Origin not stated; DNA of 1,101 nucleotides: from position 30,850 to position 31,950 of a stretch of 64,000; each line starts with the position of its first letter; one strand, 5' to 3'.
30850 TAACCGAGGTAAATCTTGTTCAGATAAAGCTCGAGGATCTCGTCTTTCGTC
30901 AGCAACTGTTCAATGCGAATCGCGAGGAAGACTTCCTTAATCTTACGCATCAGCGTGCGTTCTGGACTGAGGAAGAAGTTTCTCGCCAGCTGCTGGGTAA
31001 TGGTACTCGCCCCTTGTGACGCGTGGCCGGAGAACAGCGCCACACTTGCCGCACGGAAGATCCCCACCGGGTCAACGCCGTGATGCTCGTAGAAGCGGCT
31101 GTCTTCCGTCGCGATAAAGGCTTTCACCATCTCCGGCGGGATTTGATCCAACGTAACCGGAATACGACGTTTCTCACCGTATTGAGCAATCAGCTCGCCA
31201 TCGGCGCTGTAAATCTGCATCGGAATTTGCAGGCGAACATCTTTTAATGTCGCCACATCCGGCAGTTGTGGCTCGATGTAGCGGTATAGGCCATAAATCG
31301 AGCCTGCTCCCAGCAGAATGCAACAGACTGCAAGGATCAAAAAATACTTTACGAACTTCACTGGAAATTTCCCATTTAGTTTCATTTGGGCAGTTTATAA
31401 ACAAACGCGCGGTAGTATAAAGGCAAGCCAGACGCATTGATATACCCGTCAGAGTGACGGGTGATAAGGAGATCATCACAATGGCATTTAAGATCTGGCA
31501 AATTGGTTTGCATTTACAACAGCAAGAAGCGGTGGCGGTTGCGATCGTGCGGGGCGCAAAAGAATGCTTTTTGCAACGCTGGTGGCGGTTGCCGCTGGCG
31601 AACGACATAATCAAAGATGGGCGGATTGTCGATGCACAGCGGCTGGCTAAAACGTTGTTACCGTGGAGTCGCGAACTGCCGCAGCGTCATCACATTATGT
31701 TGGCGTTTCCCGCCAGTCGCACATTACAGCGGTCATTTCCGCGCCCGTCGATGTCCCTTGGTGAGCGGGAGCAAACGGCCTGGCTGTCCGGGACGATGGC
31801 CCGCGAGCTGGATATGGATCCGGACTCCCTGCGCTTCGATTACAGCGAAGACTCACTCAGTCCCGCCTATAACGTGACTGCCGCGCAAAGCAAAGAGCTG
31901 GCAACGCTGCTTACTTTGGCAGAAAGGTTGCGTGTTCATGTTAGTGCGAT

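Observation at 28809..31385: Non-ATG initiation codons at mrcA and yhfG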

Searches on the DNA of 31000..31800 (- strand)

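Call 4: search_dna_similar(query=window:31100-31700:-, collection=ecoli_genomes, mode=near, max_rows=30, rows=spread)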
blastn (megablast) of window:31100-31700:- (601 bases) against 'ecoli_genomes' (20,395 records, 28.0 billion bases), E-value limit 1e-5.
Records with a match: 5426; places in all: 5427; records where one place covers at least 80% of the query: 5426.
Genomes with a match: 5425 of 5426; with a place that covers at least 80% of the query: 5425. Places per genome that has any: lowest 1, median 1, highest 2. On chromosomes: 5426 places; on plasmids: 1.
Best place of each record, by identity: >=99% 220; 95-99% 5206.
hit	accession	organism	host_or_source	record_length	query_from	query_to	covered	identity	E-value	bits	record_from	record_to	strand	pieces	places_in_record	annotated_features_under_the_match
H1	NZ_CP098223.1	Escherichia coli strain Z0117EC0005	Canis lupus familiaris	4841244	1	601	100%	100.0%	0e+0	1110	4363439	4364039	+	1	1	mrcA: peptidoglycan glycosyltransferase/peptidoglycan DD-transpeptidase MrcA | hofM: DNA utilization protein HofM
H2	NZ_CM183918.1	Escherichia coli strain GMM076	Homo sapiens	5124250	1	601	100%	99.3%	0e+0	1088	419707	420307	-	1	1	mrcA: peptidoglycan glycosyltransferase/peptidoglycan DD-transpeptidase MrcA | hofM: DNA utilization protein HofM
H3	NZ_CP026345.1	Escherichia coli strain 8A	not applicable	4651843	1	601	100%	98.7%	0e+0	1066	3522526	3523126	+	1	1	mrcA: peptidoglycan glycosyltransferase/peptidoglycan DD-transpeptidase MrcA | hofM: DNA utilization protein HofM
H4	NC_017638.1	Escherichia coli DH1 strain DH1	-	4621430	1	601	100%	98.7%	0e+0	1066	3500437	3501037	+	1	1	mrcA: peptidoglycan glycosyltransferase/peptidoglycan DD-transpeptidase MrcA | hofM: DNA utilization protein HofM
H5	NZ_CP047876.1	Escherichia coli strain LD22-1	feces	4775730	1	601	100%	98.7%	0e+0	1066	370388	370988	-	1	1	mrcA: peptidoglycan glycosyltransferase/peptidoglycan DD-transpeptidase MrcA | hofM: DNA utilization protein HofM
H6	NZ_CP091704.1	Escherichia coli strain KGu016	river water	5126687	1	601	100%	98.7%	0e+0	1066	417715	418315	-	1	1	mrcA: peptidoglycan glycosyltransferase/peptidoglycan DD-transpeptidase MrcA | hofM: DNA utilization protein HofM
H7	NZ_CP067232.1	Escherichia coli strain SBF45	surface water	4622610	1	601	100%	98.7%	0e+0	1066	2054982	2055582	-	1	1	mrcA: peptidoglycan glycosyltransferase/peptidoglycan DD-transpeptidase MrcA | hofM: DNA utilization protein HofM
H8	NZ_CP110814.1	Escherichia coli strain THB42-F4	dog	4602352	1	601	100%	98.7%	0e+0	1066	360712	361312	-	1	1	mrcA: peptidoglycan glycosyltransferase/peptidoglycan DD-transpeptidase MrcA | hofM: DNA utilization protein HofM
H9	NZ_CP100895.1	Escherichia coli strain ET846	Hoplobatrachus rugulosus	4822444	1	601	100%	98.7%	0e+0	1066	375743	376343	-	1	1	mrcA: peptidoglycan glycosyltransferase/peptidoglycan DD-transpeptidase MrcA | hofM: DNA utilization protein HofM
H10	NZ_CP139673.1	Escherichia coli strain TP6-2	Homo sapiens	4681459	1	601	100%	98.7%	0e+0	1066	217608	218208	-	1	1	mrcA: peptidoglycan glycosyltransferase/peptidoglycan DD-transpeptidase MrcA | hofM: DNA utilization protein HofM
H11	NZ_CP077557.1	Escherichia coli O111:H8 strain 02-3334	Homo sapiens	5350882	1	601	100%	98.7%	0e+0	1066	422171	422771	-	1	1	mrcA: peptidoglycan glycosyltransferase/peptidoglycan DD-transpeptidase MrcA | hofM: DNA utilization protein HofM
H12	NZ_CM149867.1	Escherichia coli strain HCP6S3_I2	Sus scrofa domesticus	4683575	1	601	100%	98.7%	0e+0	1066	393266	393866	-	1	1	mrcA: peptidoglycan glycosyltransferase/peptidoglycan DD-transpeptidase MrcA | hofM: DNA utilization protein HofM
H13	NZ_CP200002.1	Escherichia coli strain CREC-2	Homo sapiens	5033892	1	601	100%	98.7%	0e+0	1066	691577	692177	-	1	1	mrcA: peptidoglycan glycosyltransferase/peptidoglycan DD-transpeptidase MrcA | hofM: DNA utilization protein HofM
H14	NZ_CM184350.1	Escherichia coli strain ES3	Aquarana catesbeiana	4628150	1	601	100%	98.7%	0e+0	1066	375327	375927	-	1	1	mrcA: peptidoglycan glycosyltransferase/peptidoglycan DD-transpeptidase MrcA | hofM: DNA utilization protein HofM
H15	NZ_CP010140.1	Escherichia coli strain D3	dog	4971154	1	601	100%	98.5%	0e+0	1061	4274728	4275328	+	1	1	mrcA: peptidoglycan glycosyltransferase/peptidoglycan DD-transpeptidase MrcA | hofM: DNA utilization protein HofM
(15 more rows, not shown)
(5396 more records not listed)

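Call 6: get_annotated_region(hit=H1, flank=1500)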
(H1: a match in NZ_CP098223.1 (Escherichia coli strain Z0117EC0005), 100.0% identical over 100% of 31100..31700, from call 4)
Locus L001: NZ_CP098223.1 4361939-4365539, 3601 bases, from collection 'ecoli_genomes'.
description: Escherichia coli strain Z0117EC0005 chromosome, complete genome
organism: Escherichia coli strain Z0117EC0005 (NCBI taxid 562)
replicon: chromosome; assembly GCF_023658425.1
host: Canis lupus familiaris; source: -; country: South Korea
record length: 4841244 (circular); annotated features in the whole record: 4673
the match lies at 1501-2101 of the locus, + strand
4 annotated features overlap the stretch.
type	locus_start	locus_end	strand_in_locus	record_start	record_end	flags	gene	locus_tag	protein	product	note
CDS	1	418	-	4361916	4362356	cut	hofO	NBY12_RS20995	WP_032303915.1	DNA utilization protein HofO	-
CDS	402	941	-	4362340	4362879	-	hofN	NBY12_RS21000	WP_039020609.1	DNA utilization protein HofN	-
CDS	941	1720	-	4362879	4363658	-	hofM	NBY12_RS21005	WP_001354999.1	DNA utilization protein HofM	-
CDS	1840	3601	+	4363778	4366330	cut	mrcA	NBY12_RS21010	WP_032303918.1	peptidoglycan glycosyltransferase/peptidoglycan DD-transpeptidase MrcA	-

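Call 7: get_annotated_region(hit=H4, flank=1500)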
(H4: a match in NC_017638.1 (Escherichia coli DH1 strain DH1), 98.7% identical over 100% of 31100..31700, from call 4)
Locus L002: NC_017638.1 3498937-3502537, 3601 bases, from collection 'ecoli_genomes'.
description: Escherichia coli DH1, complete sequence
organism: Escherichia coli DH1 strain DH1 (NCBI taxid 536056)
replicon: chromosome; assembly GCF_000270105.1
host: -; source: -; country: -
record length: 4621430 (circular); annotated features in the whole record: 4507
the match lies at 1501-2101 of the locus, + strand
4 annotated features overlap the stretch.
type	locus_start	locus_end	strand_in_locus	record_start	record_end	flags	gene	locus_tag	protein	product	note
CDS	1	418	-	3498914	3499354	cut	hofO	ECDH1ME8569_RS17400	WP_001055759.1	DNA utilization protein HofO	-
CDS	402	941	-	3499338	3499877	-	hofN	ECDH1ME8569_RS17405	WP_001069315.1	DNA utilization protein HofN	-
CDS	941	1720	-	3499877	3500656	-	hofM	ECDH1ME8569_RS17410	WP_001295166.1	DNA utilization protein HofM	-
CDS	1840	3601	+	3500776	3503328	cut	mrcA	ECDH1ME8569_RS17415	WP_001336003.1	peptidoglycan glycosyltransferase/peptidoglycan DD-transpeptidase MrcA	-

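Call 13: search_rna_families(source=window, start=31000, end=31800, threshold=evalue, max_evalue=10)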
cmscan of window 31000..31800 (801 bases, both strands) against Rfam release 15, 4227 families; matches with E-value up to 10: 1.
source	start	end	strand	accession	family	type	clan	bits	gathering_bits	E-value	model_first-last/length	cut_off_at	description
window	31207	31232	+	RF02812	asponA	Gene; antisense;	-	14.7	113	0.063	116-141/295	no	anti ponA RNA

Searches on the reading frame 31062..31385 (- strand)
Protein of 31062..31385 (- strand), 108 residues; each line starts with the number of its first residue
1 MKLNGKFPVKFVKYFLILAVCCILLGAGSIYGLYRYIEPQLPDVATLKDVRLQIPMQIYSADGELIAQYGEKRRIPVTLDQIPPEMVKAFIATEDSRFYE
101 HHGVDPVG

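Call 42: search_solved_structures(query=window:31062-31385:-, show_alignments=2, max_evalue=0.00001)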
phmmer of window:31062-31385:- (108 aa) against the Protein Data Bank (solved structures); distinct sequences matched with E-value up to 0.00001: 8.
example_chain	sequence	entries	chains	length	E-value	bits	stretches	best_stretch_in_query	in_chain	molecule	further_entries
5u2g_A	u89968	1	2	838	1.2e-24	89.5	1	39-108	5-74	Penicillin-binding protein 1A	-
4oon_A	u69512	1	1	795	9.2e-14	54.5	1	44-105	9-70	Penicillin-binding protein 1A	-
3udf_A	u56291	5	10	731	1.9e-13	53.5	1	52-105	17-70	Penicillin-binding protein 1a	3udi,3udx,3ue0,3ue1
3nb6_A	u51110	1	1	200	1.1e-07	35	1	62-107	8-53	Penicillin-binding protein 1A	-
2oqo_A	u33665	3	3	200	1.1e-07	34.9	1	62-107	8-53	Penicillin-binding protein 1A (PBP-1a) (PBP1a) | Penicillin-insensitive transglycosylase | Penicillin-binding protein 1A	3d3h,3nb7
7u4h_A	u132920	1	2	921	2.3e-07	33.9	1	72-108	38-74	Penicillin-binding protein 1A (Pbp1a)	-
2olu_A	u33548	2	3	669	3.3e-07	33.4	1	52-105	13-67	Penicillin-binding protein 2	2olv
3dwk_A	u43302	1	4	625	6.8e-07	32.4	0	53-105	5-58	Penicillin-binding protein 2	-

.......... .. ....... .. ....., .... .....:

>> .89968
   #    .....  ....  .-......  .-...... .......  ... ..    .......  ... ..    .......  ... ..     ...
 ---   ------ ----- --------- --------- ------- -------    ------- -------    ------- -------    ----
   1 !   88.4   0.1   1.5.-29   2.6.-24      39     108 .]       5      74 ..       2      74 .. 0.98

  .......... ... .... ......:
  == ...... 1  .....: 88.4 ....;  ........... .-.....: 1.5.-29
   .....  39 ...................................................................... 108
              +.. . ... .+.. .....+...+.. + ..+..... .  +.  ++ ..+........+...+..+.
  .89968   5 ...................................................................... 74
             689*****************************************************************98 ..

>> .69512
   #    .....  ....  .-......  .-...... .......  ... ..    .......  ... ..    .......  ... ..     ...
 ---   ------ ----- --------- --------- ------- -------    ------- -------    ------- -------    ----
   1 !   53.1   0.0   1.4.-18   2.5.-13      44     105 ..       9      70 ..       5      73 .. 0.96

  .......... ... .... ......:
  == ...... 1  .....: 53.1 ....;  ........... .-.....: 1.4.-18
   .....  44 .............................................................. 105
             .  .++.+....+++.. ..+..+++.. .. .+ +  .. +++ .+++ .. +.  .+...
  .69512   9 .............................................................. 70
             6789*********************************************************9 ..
